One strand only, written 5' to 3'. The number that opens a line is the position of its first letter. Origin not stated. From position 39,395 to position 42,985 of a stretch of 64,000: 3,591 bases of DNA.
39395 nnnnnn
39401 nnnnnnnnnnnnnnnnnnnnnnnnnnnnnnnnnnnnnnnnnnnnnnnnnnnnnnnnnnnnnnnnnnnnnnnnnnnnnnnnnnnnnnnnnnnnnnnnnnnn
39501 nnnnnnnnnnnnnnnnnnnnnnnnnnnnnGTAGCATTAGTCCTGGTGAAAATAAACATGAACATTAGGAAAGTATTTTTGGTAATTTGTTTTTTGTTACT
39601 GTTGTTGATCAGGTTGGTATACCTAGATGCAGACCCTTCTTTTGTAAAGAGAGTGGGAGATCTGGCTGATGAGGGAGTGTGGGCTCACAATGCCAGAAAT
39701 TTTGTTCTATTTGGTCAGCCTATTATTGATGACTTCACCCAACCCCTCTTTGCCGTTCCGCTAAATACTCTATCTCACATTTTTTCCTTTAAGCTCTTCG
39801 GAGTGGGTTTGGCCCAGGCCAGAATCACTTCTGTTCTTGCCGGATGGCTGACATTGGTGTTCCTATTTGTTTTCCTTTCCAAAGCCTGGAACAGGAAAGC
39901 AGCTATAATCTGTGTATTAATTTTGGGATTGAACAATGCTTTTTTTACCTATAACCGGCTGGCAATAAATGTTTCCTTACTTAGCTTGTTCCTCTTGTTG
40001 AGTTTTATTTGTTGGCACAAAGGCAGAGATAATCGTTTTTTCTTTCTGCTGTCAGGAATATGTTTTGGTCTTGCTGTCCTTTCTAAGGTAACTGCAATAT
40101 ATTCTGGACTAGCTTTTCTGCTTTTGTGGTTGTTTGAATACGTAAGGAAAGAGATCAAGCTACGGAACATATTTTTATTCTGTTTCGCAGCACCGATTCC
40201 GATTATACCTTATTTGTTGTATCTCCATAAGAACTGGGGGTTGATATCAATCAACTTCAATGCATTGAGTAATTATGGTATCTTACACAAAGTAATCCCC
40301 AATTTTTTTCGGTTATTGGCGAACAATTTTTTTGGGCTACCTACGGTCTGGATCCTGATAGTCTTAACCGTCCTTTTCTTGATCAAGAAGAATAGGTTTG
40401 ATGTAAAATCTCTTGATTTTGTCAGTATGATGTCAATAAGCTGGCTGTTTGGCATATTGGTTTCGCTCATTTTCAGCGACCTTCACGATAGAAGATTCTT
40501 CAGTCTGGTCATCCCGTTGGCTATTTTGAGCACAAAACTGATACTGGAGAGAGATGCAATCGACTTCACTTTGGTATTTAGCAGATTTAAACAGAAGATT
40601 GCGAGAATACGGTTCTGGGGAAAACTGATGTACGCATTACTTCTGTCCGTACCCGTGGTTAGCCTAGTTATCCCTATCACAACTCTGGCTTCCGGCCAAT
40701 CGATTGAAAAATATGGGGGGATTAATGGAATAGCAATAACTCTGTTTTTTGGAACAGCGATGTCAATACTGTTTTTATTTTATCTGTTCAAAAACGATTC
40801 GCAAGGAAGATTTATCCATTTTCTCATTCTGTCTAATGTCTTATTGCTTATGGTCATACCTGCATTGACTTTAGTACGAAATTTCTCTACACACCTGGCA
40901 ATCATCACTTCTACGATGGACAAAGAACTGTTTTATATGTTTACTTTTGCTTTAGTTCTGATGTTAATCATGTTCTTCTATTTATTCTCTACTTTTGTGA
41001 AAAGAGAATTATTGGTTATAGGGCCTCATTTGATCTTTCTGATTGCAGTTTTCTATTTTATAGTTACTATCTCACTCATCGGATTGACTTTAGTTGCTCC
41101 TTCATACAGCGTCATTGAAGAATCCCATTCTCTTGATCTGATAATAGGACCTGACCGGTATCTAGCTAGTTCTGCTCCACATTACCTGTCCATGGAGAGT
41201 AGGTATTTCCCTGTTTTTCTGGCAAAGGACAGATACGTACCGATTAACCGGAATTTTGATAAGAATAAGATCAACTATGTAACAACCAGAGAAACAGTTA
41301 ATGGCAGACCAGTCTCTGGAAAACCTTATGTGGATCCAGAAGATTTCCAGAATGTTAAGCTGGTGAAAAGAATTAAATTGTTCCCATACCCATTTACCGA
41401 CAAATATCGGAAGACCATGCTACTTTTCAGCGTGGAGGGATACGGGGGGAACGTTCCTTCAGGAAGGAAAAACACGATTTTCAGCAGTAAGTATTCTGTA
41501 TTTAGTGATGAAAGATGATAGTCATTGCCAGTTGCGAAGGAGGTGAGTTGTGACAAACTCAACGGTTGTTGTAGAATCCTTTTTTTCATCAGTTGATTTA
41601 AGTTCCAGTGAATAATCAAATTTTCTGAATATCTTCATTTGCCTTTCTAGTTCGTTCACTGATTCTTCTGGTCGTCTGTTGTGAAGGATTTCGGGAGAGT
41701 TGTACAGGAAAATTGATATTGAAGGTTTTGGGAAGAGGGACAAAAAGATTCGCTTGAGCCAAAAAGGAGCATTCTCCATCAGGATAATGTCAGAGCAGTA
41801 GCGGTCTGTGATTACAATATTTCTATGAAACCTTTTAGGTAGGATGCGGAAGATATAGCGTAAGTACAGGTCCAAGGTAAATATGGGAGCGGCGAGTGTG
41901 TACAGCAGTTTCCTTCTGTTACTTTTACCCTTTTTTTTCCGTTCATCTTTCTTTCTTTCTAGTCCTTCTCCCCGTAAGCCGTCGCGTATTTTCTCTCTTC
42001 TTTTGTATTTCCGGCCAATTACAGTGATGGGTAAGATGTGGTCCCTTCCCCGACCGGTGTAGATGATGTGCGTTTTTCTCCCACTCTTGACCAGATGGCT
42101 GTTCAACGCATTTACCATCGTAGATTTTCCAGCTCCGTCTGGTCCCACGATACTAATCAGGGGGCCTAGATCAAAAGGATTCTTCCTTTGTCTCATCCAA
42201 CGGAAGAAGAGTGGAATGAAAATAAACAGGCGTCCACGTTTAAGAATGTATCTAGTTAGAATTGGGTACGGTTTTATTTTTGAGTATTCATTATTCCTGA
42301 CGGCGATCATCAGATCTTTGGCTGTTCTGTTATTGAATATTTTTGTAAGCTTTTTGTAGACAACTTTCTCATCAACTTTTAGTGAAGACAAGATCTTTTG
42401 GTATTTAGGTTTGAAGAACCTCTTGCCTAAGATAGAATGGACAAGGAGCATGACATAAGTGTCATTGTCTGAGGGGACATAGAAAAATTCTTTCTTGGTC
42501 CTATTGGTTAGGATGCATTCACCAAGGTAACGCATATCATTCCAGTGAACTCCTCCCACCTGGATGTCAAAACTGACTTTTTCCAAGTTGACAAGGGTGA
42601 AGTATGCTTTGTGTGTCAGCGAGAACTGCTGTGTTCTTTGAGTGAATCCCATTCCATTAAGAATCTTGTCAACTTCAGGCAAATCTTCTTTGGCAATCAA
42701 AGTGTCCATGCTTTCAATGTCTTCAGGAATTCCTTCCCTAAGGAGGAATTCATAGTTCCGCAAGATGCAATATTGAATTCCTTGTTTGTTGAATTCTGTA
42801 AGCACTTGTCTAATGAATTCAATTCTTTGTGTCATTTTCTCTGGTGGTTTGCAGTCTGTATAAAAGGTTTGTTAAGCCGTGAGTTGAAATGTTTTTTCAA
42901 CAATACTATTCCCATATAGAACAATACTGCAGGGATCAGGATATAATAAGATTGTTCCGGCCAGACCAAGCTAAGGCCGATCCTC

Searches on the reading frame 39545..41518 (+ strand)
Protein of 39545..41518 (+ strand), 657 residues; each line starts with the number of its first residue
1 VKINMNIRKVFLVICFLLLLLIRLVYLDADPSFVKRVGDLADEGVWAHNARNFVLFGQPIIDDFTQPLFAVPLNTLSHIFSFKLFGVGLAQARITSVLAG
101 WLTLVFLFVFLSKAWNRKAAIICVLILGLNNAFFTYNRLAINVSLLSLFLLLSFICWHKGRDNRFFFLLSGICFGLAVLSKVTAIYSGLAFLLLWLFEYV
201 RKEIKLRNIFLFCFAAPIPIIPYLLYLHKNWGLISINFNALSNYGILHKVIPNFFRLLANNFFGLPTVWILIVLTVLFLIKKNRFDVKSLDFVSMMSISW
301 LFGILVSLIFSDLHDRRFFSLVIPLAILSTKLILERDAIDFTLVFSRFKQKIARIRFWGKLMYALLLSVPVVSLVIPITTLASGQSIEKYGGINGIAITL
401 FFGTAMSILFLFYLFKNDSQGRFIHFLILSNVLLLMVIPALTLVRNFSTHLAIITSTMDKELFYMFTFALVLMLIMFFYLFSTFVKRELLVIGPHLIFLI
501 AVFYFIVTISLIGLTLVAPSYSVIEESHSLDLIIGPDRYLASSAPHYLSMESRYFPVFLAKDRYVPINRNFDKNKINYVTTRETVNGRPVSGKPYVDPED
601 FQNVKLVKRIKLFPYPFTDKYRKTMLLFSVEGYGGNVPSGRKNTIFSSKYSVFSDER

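Call 33: search_protein_families(library=ncbifam, proteins=[window:39545-41518:+], max_evalue=1e-10)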
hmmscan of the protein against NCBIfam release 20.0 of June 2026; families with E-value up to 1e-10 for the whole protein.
window:39545-41518:+ (657 aa): 0 families

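Call 66: search_protein_families(library=pfam, proteins=[window:39545-41518:+], max_evalue=0.0001)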
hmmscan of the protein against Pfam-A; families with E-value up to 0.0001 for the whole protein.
window:39545-41518:+ (657 aa): 2 families
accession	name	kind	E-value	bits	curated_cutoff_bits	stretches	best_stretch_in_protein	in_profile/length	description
PF13231.12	PMT_2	-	2.6e-11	44.4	26.1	1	80-225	12-159/160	Dolichyl-phosphate-mannose-protein mannosyltransferase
PF02366.24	PMT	-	1.4e-08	35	22.7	1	77-227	69-234/245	Dolichyl-phosphate-mannose-protein mannosyltransferase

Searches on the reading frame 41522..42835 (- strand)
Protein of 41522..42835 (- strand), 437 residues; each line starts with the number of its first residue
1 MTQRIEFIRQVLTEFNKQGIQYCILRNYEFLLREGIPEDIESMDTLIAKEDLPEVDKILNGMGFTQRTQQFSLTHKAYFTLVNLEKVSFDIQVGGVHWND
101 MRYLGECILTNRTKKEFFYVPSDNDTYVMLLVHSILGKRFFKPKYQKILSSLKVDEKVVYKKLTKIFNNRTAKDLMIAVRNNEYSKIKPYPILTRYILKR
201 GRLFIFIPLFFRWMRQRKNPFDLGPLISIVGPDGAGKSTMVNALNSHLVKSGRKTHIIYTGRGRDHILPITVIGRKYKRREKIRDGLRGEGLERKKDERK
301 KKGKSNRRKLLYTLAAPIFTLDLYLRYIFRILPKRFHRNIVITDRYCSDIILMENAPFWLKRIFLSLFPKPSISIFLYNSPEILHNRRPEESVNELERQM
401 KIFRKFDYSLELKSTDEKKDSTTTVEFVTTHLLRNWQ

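Call 66: search_protein_families(library=pfam, proteins=[window:41522-42835:-], max_evalue=0.0001)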
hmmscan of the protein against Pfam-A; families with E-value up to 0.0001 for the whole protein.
window:41522-42835:- (437 aa): 1 family
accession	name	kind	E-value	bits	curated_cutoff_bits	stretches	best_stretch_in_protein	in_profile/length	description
PF02223.23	Thymidylate_kin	-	5.6e-05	23.3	27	0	231-255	3-27/185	Thymidylate kinase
